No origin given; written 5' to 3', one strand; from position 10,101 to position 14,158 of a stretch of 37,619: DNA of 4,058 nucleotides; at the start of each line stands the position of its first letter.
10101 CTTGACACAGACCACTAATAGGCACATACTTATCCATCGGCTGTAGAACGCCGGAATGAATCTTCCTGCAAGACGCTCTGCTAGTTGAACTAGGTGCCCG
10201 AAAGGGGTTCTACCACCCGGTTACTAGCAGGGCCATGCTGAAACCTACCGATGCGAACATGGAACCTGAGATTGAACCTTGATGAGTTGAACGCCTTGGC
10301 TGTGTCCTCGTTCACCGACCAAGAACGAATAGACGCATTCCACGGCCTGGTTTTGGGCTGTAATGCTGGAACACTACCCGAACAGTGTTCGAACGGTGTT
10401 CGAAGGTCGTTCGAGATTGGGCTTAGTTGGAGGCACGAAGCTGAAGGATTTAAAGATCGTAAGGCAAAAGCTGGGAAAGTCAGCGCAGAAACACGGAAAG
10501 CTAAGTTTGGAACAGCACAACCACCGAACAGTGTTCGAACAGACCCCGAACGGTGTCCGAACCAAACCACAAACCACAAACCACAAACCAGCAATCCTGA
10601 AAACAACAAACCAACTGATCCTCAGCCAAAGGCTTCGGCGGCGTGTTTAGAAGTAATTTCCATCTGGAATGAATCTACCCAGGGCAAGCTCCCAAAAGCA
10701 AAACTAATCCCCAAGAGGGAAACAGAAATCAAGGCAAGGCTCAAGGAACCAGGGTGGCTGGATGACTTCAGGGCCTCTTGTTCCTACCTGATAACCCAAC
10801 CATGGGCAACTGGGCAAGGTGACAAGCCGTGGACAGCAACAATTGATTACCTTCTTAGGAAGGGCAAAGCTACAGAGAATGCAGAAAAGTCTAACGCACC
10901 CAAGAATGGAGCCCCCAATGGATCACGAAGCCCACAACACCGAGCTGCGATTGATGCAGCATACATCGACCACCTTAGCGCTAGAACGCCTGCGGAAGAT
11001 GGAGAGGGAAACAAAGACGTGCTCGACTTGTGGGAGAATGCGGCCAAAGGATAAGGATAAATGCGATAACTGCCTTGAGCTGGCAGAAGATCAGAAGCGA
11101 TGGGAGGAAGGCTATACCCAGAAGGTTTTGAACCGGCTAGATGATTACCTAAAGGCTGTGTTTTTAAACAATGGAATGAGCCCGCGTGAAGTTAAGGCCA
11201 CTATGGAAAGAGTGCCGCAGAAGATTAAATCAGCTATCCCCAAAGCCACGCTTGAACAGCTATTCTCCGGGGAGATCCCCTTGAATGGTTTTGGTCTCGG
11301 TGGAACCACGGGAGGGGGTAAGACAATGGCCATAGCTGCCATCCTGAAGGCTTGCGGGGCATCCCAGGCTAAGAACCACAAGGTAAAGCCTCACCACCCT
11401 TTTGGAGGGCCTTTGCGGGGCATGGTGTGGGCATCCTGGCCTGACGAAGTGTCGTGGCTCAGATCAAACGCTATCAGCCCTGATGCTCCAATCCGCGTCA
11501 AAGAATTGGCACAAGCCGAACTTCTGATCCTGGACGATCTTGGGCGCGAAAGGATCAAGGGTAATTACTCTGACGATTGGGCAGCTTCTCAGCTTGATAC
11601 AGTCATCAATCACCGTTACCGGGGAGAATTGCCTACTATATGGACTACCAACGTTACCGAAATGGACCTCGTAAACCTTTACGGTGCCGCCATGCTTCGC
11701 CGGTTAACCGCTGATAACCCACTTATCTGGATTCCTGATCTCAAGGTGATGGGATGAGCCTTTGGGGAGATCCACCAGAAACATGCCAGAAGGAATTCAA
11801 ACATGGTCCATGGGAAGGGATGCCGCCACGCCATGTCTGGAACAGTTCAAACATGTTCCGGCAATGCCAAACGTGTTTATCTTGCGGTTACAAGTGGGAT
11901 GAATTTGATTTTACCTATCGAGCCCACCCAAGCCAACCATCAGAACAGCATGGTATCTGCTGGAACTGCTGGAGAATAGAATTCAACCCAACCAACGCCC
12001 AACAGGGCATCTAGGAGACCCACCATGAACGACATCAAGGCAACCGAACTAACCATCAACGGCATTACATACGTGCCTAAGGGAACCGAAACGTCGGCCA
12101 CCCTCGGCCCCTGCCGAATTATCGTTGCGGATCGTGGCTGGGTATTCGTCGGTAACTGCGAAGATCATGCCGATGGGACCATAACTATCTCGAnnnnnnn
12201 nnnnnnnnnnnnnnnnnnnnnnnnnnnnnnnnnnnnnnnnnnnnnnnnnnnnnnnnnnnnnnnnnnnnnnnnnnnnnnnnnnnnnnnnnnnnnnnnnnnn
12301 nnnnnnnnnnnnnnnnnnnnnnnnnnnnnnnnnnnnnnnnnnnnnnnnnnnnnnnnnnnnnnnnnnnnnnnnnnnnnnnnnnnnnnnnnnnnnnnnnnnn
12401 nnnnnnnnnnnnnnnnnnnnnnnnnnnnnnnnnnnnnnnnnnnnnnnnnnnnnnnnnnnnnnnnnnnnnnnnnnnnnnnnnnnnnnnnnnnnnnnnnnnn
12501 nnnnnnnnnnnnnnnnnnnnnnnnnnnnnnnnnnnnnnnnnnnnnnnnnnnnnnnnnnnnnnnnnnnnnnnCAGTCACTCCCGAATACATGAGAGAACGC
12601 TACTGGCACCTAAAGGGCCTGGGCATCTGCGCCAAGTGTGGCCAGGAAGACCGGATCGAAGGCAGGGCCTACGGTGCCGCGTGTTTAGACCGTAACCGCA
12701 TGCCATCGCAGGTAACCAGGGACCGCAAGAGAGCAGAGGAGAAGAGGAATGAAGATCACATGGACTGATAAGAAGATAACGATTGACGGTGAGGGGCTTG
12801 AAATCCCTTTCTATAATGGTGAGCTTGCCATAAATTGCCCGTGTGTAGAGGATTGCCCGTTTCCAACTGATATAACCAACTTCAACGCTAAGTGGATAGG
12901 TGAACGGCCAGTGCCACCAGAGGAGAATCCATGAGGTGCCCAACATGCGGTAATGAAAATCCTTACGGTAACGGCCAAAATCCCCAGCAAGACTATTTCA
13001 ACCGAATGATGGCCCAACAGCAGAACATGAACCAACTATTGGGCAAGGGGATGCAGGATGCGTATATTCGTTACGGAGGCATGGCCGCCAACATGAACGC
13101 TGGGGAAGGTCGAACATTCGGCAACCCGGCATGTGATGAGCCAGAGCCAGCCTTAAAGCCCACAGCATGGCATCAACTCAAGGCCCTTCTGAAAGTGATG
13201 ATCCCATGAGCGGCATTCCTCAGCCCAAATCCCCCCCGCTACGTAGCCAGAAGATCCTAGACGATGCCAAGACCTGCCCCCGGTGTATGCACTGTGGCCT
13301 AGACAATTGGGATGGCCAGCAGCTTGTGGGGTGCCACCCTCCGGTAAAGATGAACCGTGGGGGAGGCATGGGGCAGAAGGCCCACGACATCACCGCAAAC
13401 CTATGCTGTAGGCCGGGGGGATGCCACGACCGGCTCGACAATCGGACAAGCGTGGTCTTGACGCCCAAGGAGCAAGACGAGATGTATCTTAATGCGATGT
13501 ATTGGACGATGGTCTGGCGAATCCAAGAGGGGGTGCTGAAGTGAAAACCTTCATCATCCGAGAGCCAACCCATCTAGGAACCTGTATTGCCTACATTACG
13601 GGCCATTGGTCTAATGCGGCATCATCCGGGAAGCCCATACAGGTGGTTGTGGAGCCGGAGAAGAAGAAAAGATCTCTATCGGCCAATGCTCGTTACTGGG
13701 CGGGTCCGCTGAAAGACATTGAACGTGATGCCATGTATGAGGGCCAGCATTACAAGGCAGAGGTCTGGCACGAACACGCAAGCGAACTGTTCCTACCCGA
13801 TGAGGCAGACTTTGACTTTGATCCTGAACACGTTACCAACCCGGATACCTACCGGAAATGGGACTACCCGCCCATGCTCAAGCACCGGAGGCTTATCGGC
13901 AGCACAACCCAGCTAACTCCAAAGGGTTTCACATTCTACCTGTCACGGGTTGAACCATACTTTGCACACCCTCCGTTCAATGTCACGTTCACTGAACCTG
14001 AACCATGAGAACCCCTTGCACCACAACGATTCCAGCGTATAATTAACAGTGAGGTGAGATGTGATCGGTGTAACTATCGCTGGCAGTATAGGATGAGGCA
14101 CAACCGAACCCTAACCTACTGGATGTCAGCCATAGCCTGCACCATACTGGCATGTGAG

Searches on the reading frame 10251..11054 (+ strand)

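Call 13: search_protein_families(library=pfam, proteins=[window:10251-11054:+], max_evalue=0.01)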
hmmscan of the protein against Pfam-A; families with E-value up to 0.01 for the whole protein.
window:10251-11054:+ (267 aa): 0 families

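Call 25: search_protein_families(library=phrogs, proteins=[window:10251-11054:+], max_evalue=0.001)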
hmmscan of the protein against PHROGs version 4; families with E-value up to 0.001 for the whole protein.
window:10251-11054:+ (267 aa): 3 families
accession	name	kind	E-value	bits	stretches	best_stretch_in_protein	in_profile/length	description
phrog_345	-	DNA, RNA and nucleotide metabolism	3.8e-13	50.8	1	88-204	157-278/297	replication initiation O-like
phrog_10469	-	DNA, RNA and nucleotide metabolism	7e-06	26.6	1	75-204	137-261/305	DnaD-like helicase loader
phrog_19658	-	DNA, RNA and nucleotide metabolism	5.6e-05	23.8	1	64-204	94-238/283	replication initiation protein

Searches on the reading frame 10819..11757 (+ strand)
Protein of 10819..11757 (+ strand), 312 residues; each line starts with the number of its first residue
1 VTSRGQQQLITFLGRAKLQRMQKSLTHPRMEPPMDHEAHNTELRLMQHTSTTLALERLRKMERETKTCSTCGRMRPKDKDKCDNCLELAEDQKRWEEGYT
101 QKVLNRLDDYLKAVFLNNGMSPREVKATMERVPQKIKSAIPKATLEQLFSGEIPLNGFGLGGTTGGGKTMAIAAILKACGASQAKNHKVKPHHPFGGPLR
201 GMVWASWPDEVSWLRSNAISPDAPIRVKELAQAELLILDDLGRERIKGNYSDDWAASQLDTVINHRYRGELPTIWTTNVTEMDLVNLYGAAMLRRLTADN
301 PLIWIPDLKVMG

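Call 13: search_protein_families(library=pfam, proteins=[window:10819-11757:+], max_evalue=0.01)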
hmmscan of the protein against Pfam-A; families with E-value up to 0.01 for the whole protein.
window:10819-11757:+ (312 aa): 2 families
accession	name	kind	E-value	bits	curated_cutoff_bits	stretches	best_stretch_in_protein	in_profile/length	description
PF06093.19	Spt4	-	0.0029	18.1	25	1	66-101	2-42/77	Spt4/RpoE2 zinc finger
PF17480.7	AlphaC_N2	-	0.0097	16.3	25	0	79-118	2-39/71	AlphaC N-terminal domain 2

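Call 25: search_protein_families(library=phrogs, proteins=[window:10819-11757:+], max_evalue=0.001)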
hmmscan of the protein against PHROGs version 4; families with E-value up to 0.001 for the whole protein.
window:10819-11757:+ (312 aa): 5 families
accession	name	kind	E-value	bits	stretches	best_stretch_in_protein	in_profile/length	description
phrog_50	-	DNA, RNA and nucleotide metabolism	3.3e-21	77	1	34-299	241-496/570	DnaC-like helicase loader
phrog_3277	-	DNA, RNA and nucleotide metabolism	2.9e-12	47.7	1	227-298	73-140/168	DnaC-like helicase loader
phrog_26922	-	DNA, RNA and nucleotide metabolism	8.3e-08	33.8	1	228-299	7-73/92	DnaC-like helicase loader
phrog_15321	-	unknown function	9.4e-06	26.8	1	230-296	5-72/93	-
phrog_1035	-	DNA, RNA and nucleotide metabolism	0.0009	20.2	0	17-106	14-114/271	endonuclease VII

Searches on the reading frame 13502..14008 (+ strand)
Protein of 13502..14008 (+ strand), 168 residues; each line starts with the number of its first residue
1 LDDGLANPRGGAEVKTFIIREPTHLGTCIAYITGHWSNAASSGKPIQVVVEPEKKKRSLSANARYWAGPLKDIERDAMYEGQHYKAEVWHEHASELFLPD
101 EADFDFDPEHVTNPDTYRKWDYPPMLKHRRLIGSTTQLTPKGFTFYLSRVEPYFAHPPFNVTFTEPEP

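Call 25: search_protein_families(library=phrogs, proteins=[window:13502-14008:+], max_evalue=0.001)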
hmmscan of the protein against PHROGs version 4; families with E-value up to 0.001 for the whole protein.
window:13502-14008:+ (168 aa): 1 family
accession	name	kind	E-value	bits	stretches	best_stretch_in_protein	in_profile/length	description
phrog_72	-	DNA, RNA and nucleotide metabolism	3.9e-19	70.3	1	15-167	10-146/161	NinB/ Orf homologous recombination mediator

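Call 67: search_protein_families(library=pfam, proteins=[window:13502-14008:+], max_evalue=0.01)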
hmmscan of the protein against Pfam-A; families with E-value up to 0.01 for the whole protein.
window:13502-14008:+ (168 aa): 1 family
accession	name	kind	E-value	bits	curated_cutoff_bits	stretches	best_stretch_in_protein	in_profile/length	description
PF05772.17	NinB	-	2.3e-06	27.9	23.8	1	15-90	3-72/131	NinB protein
